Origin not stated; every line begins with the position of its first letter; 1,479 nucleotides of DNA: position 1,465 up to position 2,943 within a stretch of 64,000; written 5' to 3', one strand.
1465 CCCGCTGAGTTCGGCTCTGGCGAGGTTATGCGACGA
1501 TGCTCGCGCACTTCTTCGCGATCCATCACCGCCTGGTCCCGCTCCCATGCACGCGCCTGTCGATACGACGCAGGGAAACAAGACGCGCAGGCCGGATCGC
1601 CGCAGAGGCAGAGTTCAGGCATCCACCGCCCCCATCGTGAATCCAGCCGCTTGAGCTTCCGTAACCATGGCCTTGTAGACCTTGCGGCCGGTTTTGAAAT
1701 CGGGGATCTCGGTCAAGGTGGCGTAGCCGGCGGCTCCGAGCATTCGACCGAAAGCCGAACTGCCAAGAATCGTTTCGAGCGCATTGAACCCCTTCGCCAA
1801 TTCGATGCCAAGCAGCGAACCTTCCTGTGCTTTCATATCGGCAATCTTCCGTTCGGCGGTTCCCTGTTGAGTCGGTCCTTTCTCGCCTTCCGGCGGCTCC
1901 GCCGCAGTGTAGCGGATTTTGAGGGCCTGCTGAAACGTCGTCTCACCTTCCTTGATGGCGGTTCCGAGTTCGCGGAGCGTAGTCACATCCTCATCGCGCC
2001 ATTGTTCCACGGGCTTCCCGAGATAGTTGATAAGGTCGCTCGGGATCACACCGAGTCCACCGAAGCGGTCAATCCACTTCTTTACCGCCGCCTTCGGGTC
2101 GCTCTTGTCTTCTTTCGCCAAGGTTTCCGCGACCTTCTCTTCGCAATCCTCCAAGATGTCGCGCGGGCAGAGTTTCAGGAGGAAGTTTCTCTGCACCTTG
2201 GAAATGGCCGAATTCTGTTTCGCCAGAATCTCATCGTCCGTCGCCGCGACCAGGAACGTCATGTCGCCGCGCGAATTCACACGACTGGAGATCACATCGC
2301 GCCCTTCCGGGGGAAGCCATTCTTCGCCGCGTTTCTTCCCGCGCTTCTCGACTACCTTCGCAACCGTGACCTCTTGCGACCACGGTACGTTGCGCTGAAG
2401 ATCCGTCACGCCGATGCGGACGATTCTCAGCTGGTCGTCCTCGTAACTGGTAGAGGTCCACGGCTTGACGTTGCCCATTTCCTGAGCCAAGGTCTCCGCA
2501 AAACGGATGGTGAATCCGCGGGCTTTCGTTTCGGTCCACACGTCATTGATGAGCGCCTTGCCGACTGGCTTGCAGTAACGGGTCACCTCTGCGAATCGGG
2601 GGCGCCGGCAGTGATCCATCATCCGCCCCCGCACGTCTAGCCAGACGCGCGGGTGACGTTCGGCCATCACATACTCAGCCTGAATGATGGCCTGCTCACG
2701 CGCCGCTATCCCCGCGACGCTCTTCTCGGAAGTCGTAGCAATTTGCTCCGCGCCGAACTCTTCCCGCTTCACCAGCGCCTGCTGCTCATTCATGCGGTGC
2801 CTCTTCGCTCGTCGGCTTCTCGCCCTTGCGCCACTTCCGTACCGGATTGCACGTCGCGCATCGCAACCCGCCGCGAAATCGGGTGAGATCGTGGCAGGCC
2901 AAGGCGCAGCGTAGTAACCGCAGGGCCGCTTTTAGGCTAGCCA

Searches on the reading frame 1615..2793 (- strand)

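Call 76: search_protein_families(library=phrogs, proteins=[window:1615-2793:-], max_evalue=0.001)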
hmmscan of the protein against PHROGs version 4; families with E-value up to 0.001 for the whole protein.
window:1615-2793:- (392 aa): 1 family
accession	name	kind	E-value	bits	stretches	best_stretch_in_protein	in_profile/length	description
phrog_3657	-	unknown function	2e-42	146.3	1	13-310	10-271/289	-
